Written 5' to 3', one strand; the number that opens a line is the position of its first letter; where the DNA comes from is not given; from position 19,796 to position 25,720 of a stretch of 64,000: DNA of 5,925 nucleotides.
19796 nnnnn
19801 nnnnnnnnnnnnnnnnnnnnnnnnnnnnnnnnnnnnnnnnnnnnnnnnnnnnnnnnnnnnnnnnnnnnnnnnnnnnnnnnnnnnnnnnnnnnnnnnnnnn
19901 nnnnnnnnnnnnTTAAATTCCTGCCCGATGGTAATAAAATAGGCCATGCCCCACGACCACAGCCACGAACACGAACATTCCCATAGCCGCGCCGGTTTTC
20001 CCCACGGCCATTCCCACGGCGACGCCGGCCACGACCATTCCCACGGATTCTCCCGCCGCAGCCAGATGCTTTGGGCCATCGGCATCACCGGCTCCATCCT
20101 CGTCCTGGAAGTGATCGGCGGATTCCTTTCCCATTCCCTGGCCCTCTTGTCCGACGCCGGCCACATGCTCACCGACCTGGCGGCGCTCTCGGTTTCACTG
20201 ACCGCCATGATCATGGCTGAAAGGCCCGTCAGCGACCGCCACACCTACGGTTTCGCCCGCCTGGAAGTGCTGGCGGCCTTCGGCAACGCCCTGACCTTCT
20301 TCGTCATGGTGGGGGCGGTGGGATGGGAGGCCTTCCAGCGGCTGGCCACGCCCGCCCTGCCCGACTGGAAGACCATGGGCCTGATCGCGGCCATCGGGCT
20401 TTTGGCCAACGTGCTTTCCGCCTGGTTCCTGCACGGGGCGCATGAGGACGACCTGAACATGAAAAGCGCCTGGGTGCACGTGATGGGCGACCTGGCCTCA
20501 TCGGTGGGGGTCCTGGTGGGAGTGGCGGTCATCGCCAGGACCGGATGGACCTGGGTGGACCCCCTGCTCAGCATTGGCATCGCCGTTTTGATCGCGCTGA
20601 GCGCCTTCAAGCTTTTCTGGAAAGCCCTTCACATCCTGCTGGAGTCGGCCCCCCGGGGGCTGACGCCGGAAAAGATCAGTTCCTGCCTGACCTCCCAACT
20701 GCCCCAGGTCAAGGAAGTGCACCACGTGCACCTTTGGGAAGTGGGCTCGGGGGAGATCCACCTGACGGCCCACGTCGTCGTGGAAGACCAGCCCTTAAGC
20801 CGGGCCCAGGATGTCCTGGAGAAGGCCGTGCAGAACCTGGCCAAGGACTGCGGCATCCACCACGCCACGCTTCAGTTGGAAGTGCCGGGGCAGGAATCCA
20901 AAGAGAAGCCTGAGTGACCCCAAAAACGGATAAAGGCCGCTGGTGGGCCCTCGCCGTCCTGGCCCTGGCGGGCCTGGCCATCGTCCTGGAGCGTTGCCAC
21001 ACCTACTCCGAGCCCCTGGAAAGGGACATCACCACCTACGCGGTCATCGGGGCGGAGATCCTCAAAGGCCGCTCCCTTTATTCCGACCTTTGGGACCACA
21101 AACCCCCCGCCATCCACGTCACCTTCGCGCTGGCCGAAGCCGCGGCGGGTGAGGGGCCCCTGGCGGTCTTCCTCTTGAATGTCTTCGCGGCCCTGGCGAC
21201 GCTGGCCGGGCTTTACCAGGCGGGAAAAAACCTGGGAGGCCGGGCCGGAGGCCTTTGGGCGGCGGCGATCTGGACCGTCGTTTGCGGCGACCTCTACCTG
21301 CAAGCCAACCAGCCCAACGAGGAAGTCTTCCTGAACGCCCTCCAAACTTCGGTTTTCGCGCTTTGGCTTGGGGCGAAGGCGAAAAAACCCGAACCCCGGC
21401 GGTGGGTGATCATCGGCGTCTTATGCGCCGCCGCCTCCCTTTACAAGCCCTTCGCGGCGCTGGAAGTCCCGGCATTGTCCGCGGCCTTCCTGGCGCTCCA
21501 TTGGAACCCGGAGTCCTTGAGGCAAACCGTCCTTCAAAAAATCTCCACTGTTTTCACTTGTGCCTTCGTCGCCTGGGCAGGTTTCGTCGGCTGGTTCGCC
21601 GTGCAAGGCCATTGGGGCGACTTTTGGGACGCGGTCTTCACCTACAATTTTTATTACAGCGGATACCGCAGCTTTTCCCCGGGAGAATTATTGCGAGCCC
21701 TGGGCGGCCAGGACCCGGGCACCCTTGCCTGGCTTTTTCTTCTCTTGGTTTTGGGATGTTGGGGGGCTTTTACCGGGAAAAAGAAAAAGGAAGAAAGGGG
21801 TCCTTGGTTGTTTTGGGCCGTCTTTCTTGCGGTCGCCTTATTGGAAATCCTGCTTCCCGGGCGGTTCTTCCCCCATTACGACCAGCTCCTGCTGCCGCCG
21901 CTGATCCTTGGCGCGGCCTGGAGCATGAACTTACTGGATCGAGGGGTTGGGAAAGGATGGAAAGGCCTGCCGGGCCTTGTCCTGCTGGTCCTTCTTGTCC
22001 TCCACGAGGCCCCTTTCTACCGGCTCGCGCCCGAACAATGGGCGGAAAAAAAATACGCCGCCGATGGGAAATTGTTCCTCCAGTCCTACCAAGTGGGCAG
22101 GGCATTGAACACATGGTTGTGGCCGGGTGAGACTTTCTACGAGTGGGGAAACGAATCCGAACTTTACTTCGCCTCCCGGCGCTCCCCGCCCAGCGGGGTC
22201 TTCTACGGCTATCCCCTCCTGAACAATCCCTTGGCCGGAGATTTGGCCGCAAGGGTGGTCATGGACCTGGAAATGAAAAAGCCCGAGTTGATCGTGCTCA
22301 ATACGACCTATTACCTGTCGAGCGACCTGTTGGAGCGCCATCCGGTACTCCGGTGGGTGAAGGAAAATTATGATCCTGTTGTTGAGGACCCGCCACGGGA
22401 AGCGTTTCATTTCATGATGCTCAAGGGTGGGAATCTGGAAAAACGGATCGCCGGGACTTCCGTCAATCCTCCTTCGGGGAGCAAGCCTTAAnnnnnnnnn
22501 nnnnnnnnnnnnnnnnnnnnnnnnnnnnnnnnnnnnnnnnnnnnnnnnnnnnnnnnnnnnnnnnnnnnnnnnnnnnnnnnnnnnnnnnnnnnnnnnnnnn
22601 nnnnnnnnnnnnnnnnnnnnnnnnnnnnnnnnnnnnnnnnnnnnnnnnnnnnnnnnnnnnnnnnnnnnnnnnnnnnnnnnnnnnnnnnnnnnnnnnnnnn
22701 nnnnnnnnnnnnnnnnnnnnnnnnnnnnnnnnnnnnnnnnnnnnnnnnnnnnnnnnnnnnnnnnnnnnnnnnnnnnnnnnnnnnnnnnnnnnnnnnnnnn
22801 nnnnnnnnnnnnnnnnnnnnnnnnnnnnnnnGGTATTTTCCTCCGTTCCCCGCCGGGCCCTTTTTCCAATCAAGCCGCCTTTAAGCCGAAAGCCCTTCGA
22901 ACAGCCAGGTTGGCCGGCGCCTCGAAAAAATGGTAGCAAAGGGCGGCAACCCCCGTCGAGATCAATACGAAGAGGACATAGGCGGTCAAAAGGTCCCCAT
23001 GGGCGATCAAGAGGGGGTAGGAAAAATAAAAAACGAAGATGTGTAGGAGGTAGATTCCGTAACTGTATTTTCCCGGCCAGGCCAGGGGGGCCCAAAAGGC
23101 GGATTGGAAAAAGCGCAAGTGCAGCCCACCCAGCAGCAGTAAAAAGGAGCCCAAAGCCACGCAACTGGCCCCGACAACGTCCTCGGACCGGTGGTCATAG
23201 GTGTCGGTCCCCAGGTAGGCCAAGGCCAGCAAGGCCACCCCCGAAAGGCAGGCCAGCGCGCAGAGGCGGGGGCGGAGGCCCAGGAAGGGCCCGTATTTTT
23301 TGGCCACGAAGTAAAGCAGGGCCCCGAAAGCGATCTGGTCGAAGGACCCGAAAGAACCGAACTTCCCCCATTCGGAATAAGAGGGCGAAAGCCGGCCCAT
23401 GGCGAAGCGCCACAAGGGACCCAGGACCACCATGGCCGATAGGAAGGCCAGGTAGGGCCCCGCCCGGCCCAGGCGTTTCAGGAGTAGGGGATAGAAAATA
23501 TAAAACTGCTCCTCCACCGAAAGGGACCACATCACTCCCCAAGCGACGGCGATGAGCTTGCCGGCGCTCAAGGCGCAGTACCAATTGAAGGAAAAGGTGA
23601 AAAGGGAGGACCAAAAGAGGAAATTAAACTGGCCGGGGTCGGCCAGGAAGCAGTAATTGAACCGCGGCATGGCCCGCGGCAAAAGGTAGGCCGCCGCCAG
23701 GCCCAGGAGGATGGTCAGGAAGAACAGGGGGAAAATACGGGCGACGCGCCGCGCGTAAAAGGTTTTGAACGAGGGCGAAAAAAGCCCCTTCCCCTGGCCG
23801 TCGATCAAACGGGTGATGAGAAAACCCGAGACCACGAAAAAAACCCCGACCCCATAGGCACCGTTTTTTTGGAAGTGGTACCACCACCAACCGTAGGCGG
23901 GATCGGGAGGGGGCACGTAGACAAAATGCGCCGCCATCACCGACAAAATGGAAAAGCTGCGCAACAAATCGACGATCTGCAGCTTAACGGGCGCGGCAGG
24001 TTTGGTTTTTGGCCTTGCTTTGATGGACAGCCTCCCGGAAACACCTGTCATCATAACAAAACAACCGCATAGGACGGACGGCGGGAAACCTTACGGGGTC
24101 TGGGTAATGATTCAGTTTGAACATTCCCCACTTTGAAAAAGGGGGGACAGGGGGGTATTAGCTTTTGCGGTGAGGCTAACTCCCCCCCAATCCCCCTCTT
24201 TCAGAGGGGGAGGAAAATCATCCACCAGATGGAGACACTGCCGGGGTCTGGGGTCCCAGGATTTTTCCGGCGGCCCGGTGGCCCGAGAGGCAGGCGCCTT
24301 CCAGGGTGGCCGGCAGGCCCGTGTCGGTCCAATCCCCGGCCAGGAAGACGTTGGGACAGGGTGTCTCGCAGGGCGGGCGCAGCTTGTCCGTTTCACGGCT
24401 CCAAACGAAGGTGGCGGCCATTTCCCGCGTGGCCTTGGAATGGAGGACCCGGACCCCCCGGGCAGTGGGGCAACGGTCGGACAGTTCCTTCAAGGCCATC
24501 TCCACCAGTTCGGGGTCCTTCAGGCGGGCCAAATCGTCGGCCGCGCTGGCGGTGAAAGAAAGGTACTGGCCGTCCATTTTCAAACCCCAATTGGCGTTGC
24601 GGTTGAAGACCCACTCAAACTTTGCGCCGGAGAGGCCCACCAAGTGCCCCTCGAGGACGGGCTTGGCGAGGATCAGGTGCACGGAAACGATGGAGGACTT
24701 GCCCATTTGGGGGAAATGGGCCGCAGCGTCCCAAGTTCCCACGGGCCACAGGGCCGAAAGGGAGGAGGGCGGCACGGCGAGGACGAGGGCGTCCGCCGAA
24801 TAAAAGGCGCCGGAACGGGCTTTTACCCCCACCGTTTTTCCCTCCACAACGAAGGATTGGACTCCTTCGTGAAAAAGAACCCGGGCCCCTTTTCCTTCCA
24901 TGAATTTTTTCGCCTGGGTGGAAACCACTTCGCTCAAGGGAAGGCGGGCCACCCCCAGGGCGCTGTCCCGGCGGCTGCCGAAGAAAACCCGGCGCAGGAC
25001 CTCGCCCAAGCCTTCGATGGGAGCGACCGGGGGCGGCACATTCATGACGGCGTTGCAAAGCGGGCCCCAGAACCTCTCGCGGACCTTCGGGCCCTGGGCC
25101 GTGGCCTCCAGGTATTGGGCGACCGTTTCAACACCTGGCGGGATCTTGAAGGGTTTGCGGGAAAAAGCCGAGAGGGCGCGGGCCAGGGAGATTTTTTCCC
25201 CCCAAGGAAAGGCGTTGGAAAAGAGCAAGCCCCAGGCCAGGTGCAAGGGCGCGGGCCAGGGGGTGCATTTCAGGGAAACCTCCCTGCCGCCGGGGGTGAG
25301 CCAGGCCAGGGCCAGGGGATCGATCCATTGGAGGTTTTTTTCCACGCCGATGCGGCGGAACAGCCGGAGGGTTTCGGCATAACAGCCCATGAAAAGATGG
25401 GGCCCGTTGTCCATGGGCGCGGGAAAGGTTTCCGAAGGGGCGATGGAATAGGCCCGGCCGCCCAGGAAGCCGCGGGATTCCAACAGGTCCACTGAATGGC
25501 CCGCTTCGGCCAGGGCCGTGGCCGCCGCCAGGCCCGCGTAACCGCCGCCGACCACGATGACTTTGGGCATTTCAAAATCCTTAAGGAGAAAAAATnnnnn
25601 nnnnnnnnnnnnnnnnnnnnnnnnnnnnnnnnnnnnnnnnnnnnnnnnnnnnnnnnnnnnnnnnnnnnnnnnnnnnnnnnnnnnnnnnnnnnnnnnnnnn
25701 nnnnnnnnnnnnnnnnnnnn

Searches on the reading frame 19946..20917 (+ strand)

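Call 34: search_protein_families(library=pfam, max_evalue=0.0001, proteins=[window:19946-20917:+])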
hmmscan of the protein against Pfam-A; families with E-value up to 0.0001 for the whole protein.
window:19946-20917:+ (323 aa): 2 families
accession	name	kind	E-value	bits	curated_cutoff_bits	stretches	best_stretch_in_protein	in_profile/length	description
PF01545.26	Cation_efflux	-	6.2e-41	140.8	26.6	1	44-232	4-198/198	Cation efflux family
PF16916.11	ZT_dimer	-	2.4e-12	47.1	26.7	1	239-312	4-76/78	Dimerisation domain of Zinc Transporter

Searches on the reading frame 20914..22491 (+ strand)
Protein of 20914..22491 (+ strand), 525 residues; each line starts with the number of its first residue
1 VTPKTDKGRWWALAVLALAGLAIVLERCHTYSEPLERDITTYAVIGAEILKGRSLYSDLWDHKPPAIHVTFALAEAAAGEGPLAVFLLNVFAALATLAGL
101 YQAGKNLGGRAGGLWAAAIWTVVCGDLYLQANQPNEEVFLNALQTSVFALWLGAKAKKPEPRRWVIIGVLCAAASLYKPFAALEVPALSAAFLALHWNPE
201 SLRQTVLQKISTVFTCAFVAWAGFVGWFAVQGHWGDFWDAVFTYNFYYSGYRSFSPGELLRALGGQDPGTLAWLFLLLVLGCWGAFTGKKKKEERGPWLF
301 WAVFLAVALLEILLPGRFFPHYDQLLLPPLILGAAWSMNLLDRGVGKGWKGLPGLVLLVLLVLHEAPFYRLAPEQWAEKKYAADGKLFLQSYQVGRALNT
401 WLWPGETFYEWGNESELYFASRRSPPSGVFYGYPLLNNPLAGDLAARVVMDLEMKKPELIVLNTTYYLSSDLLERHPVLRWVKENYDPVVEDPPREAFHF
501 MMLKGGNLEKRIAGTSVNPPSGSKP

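Call 34: search_protein_families(library=pfam, max_evalue=0.0001, proteins=[window:20914-22491:+])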
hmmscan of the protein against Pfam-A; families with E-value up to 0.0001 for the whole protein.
window:20914-22491:+ (525 aa): 1 family
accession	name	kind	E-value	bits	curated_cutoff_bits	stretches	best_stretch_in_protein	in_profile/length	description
PF13231.12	PMT_2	-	2.6e-09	37.9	26.1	1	63-219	2-155/160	Dolichyl-phosphate-mannose-protein mannosyltransferase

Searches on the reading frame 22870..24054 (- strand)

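Call 34: search_protein_families(library=pfam, max_evalue=0.0001, proteins=[window:22870-24054:-])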
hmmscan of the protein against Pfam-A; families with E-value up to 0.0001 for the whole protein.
window:22870-24054:- (394 aa): 1 family
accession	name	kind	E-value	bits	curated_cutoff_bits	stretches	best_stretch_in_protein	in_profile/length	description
PF01757.29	Acyl_transf_3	-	9.3e-27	94.4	31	1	28-374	4-325/326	Acyltransferase domain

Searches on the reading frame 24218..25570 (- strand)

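Call 8: search_protein_families(library=pfam, max_evalue=0.001, proteins=[window:24218-25570:-])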
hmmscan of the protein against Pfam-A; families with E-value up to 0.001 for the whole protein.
window:24218-25570:- (450 aa): 10 families
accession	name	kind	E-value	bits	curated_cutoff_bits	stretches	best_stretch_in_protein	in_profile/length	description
PF01593.30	Amino_oxidase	-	4e-48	165.3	19.8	1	12-438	2-443/443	Flavin containing amine oxidoreductase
PF13450.12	NAD_binding_8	-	3.4e-14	53.3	21.9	1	6-73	1-67/68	NAD(P)-binding Rossmann-like domain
PF01266.30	DAO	-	1e-12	48.7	27.9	1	3-52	1-49/353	FAD dependent oxidoreductase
PF12831.13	FAD_oxidored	-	5.5e-11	42.8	27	1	4-40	2-38/416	FAD dependent oxidoreductase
PF07992.20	Pyr_redox_2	-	2.1e-09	37.6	26.1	1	3-38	2-38/291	Pyridine nucleotide-disulphide oxidoreductase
PF01134.28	GIDA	-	1.9e-06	27.6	22.1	1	3-31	1-29/391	Glucose inhibited division protein A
PF00890.30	FAD_binding_2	-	6.1e-06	26.1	20.4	1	4-38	2-36/414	FAD binding domain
PF03486.20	HI0933_like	-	1.6e-05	24.9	50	1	3-34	2-33/244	HI0933-like protein Rossmann domain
PF00070.33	Pyr_redox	-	1.8e-05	25.6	22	1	3-34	1-32/82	Pyridine nucleotide-disulphide oxidoreductase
PF01494.25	FAD_binding_3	-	0.001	18.8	22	0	3-33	3-33/349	FAD binding domain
